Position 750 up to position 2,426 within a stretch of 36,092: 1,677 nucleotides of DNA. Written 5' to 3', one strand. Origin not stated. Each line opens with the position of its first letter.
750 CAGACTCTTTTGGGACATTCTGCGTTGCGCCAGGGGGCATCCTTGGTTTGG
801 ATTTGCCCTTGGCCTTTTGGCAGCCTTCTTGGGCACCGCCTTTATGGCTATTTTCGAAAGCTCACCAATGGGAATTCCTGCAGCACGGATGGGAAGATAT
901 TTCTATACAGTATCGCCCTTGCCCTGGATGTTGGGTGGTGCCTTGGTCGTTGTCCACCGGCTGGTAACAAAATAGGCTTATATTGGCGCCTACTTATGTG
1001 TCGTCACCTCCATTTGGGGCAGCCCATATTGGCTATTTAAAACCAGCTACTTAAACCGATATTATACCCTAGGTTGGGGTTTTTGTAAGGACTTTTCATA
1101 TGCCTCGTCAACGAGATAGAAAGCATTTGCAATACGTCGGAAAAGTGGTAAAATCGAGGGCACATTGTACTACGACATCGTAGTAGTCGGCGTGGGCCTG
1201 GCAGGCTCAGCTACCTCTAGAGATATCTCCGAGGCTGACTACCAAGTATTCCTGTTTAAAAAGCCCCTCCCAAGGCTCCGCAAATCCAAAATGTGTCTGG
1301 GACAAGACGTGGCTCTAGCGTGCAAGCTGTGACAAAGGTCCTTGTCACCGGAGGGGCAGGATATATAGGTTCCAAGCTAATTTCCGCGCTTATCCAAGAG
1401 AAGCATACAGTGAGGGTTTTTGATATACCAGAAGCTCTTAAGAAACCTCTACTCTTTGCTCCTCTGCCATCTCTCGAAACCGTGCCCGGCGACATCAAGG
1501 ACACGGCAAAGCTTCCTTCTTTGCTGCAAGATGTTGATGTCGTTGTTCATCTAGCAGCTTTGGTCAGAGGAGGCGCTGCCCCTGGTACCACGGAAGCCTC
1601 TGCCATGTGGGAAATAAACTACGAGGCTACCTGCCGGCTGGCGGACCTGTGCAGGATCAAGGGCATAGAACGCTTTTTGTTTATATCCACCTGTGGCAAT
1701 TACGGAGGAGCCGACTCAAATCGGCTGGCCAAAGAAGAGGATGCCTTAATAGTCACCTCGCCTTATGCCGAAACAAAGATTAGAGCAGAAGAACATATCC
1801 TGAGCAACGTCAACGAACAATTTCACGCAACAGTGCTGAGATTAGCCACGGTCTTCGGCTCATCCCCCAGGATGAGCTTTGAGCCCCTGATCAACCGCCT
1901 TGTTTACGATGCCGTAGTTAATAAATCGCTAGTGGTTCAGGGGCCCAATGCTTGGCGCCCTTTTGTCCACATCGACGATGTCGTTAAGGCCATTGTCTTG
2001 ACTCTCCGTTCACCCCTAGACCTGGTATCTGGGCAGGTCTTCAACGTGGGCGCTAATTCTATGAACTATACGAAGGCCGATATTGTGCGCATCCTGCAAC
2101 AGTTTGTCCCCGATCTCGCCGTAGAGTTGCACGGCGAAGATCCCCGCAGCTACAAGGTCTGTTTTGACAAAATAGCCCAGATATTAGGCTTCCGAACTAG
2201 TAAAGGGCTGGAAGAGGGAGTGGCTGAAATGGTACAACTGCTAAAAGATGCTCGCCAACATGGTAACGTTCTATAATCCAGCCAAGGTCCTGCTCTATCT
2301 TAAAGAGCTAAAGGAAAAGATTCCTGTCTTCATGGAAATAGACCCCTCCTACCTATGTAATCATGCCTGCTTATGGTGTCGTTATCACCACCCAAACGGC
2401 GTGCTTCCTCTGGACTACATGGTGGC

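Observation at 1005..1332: The glycan locus is bracketed by an inverted, diverged duplication of the GGR promoter region plus its 5' coding end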

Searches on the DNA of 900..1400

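Call 45: search_rna_families(source=window, start=900, end=1400, threshold=evalue, max_evalue=1)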
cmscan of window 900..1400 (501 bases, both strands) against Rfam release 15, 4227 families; matches with E-value up to 1: 0.
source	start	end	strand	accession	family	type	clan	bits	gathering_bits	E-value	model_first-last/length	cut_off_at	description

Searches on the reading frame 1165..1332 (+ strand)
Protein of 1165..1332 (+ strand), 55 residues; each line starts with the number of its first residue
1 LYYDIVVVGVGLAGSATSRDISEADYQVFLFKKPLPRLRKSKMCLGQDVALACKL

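Call 5: search_protein_families(library=pfam, proteins=[window:1165-1332:+])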
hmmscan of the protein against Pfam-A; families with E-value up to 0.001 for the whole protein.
window:1165-1332:+ (55 aa): 0 families

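Call 48: find_homologous_proteins(query=window:1165-1329:+, max_evalue=0.001)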
Query seq(55 aa): no candidate shares three 5-residue words with the query. No homologue found.

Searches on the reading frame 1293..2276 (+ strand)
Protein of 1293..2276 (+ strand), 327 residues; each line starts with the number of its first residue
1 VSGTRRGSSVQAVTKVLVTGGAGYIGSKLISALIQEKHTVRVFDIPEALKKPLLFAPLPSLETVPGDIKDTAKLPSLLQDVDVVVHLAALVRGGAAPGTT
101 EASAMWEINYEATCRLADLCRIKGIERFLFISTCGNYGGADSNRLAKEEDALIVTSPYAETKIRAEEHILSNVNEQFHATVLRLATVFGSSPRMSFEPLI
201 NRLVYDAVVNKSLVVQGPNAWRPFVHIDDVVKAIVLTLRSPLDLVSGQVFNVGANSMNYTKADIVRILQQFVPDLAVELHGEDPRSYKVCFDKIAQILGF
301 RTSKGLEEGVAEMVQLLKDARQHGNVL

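Call 5: search_protein_families(library=pfam, proteins=[window:1293-2276:+])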
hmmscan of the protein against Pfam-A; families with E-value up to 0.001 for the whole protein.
window:1293-2276:+ (327 aa): 8 families
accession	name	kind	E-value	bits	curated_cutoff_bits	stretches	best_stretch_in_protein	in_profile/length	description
PF01370.27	Epimerase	-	5.3e-42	144.3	20.9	1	16-253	1-240/240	NAD dependent epimerase/dehydratase family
PF16363.11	GDP_Man_Dehyd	-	2e-26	93.7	27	1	17-313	1-332/332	GDP-mannose 4,6 dehydratase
PF01073.25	3Beta_HSD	-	1.7e-25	90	22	1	17-250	1-246/280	3-beta hydroxysteroid dehydrogenase/isomerase family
PF04321.23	RmlD_sub_bind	-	5.4e-15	55.7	27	1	15-193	2-157/287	RmlD substrate binding domain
PF07993.18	NAD_binding_4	-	1.4e-12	47.7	20.1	1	73-193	81-213/258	Male sterility protein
PF13460.12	NAD_binding_10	-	1.7e-11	44.8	27.2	1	20-171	1-133/184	NAD(P)H-binding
PF02719.21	Polysacc_synt_2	-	1.2e-08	34.9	20.2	1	16-133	1-128/293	Polysaccharide biosynthesis protein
PF05368.20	NmrA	-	7.2e-06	26.2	27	1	15-130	4-104/298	NmrA-like family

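Call 32: find_homologous_proteins(query=window:1329-2273:+)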
Query window:1329-2273:+ (315 aa): 6532 proteins with E <= 0.001 among 8000 candidates; the best 120 are listed.
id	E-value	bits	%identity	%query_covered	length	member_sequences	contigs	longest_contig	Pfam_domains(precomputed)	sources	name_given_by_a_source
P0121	6.7e-204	694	100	100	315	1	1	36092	PF04321.24,PF16363.12,PF02719.22,PF05368.20,PF01073.26,PF07993.19,PF13460.13,PF01370.28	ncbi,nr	ncbi:MAG: NAD(P)-dependent oxidoreductase [Chloroflexi bacterium]|nr:NAD(P)-dependent oxidoreductase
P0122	3.6e-96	340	51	97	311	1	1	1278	PF04321.24,PF16363.12,PF02719.22,PF05368.20,PF01073.26,PF07993.19,PF13460.13,PF01370.28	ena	-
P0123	2.2e-93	331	52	98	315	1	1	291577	PF04321.24,PF16363.12,PF05368.20,PF01073.26,PF07993.19,PF13460.13,PF01370.28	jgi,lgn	-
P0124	2.4e-93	331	51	98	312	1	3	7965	PF04321.24,PF16363.12,PF02719.22,PF05368.20,PF01073.26,PF07993.19,PF13460.13,PF01370.28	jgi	-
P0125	6.9e-93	330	50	97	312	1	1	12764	PF04321.24,PF16363.12,PF02719.22,PF05368.20,PF01073.26,PF07993.19,PF13460.13,PF03435.25,PF01370.28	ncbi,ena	-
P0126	1.8e-92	328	52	97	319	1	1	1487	PF04321.24,PF16363.12,PF02719.22,PF05368.20,PF01073.26,PF07993.19,PF13460.13,PF01370.28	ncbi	-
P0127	2.1e-90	321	49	97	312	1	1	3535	PF04321.24,PF16363.12,PF02719.22,PF05368.20,PF01073.26,PF07993.19,PF13460.13,PF01370.28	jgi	-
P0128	3.4e-90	321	51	98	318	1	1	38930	PF04321.24,PF16363.12,PF02719.22,PF05368.20,PF01073.26,PF07993.19,PF13460.13,PF01370.28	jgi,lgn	-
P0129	8.7e-90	319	49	98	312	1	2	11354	PF04321.24,PF16363.12,PF02719.22,PF05368.20,PF01073.26,PF07993.19,PF13460.13,PF01370.28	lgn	-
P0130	9.1e-90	319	49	97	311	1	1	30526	PF04321.24,PF16363.12,PF02719.22,PF05368.20,PF01073.26,PF07993.19,PF13460.13,PF01370.28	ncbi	-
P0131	1.2e-89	319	49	98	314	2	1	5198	PF04321.24,PF16363.12,PF02719.22,PF05368.20,PF01073.26,PF07993.19,PF13460.13,PF01370.28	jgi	-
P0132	3.5e-89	317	46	92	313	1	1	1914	PF04321.24,PF16363.12,PF02719.22,PF05368.20,PF01073.26,PF07993.19,PF13460.13,PF01370.28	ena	-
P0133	3.6e-88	314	49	98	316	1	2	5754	PF04321.24,PF16363.12,PF02719.22,PF05368.20,PF01073.26,PF07993.19,PF13460.13,PF01370.28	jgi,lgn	-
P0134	1.5e-87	312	49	97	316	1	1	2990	PF04321.24,PF16363.12,PF02719.22,PF05368.20,PF01073.26,PF07993.19,PF13460.13,PF01370.28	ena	-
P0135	1.7e-87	312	49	96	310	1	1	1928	PF04321.24,PF16363.12,PF02719.22,PF05368.20,PF01073.26,PF07993.19,PF13460.13,PF01370.28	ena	-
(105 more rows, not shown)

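Call 37: find_encoding_contigs(protein=P0121, flank=3000, max_places=3)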
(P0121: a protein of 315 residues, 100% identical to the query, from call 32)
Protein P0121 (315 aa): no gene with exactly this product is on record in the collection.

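Call 62: find_encoding_contigs(protein=P0123, flank=8000, max_places=2)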
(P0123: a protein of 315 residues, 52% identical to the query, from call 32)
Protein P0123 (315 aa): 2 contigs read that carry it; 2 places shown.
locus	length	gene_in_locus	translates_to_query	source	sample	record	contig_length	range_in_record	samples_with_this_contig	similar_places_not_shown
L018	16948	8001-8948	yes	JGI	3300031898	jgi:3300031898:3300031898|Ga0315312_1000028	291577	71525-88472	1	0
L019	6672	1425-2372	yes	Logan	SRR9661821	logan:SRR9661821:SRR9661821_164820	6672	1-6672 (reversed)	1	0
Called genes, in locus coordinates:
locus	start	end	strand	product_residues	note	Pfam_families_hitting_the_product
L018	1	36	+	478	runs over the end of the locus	PF02310:B12-binding, PF04055:Radical_SAM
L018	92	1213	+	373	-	PF01663:Phosphodiest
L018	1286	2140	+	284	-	PF00535:Glycos_transf_2, PF10111:Glyco_tranf_2_2 (weak), PF13641:Glyco_tranf_2_3 (faint)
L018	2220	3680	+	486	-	PF02310:B12-binding, PF04055:Radical_SAM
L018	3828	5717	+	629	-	-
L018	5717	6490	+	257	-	PF03141:Methyltransf_29, PF08003:Methyltransf_9, PF13489:Methyltransf_23, PF07021:MetW, PF08241:Methyltransf_11, PF08242:Methyltransf_12, PF13649:Methyltransf_25, PF13847:Methyltransf_31, +2 more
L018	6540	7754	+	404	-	PF00534:Glycos_transf_1, PF13692:Glyco_trans_1_4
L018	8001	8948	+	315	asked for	PF01073:3Beta_HSD, PF01370:Epimerase, PF04321:RmlD_sub_bind, PF05368:NmrA (faint), PF13460:NAD_binding_10, PF16363:GDP_Man_Dehyd, PF07993:NAD_binding_4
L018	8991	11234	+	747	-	PF13231:PMT_2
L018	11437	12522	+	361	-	PF00155:Aminotran_1_2 (weak), PF01041:DegT_DnrJ_EryC1, PF00266:Aminotran_5 (faint)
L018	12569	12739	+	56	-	-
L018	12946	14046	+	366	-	PF01073:3Beta_HSD, PF01370:Epimerase, PF02719:Polysacc_synt_2 (weak), PF07993:NAD_binding_4 (faint), PF16363:GDP_Man_Dehyd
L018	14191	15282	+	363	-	PF13641:Glyco_tranf_2_3 (faint), PF00535:Glycos_transf_2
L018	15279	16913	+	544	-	PF25840:Ulvan_lyase_N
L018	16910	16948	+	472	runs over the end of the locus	PF03721:UDPG_MGDP_dh_N, PF00984:UDPG_MGDP_dh, PF03720:UDPG_MGDP_dh_C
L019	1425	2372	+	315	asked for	PF01073:3Beta_HSD, PF01370:Epimerase, PF04321:RmlD_sub_bind, PF05368:NmrA (faint), PF13460:NAD_binding_10, PF16363:GDP_Man_Dehyd, PF07993:NAD_binding_4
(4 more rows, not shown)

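Call 63: find_encoding_contigs(protein=P0128, flank=8000, max_places=2)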
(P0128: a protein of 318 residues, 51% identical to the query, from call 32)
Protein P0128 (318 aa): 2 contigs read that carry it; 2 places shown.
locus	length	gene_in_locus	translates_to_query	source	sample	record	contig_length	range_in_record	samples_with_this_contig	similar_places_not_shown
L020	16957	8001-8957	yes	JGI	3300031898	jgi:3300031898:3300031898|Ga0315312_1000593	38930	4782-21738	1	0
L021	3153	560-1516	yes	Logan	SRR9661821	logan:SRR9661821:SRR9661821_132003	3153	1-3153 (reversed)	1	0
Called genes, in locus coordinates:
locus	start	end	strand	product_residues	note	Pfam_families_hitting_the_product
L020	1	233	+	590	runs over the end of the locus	-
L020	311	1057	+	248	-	PF13578:Methyltransf_24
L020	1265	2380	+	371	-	PF01663:Phosphodiest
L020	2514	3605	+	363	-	PF13692:Glyco_trans_1_4, PF00534:Glycos_transf_1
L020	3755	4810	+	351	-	PF04055:Radical_SAM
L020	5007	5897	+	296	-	PF04015:DUF362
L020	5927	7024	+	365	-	PF01408:GFO_IDH_MocA, PF02894:GFO_IDH_MocA_C, PF22725:GFO_IDH_MocA_C3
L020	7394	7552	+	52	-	-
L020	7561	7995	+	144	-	-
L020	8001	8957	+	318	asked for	PF01073:3Beta_HSD, PF01370:Epimerase, PF02719:Polysacc_synt_2, PF04321:RmlD_sub_bind, PF05368:NmrA, PF13460:NAD_binding_10, PF16363:GDP_Man_Dehyd, PF07993:NAD_binding_4 (weak)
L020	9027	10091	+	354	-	PF01041:DegT_DnrJ_EryC1, PF00266:Aminotran_5 (weak), PF01212:Beta_elim_lyase (weak)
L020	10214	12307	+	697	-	PF00294:PfkB, PF01073:3Beta_HSD, PF01370:Epimerase, PF02719:Polysacc_synt_2, PF04321:RmlD_sub_bind, PF13460:NAD_binding_10 (weak), PF16363:GDP_Man_Dehyd, PF07993:NAD_binding_4 (weak)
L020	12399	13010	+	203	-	PF07760:DUF1616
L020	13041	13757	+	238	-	PF25939:DUF7982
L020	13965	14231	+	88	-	-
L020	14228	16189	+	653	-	-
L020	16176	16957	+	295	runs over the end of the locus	PF09822:ABC_transp_aux (weak), PF14258:DUF4350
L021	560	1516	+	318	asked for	PF01073:3Beta_HSD, PF01370:Epimerase, PF02719:Polysacc_synt_2, PF04321:RmlD_sub_bind, PF05368:NmrA, PF13460:NAD_binding_10, PF16363:GDP_Man_Dehyd, PF07993:NAD_binding_4 (weak)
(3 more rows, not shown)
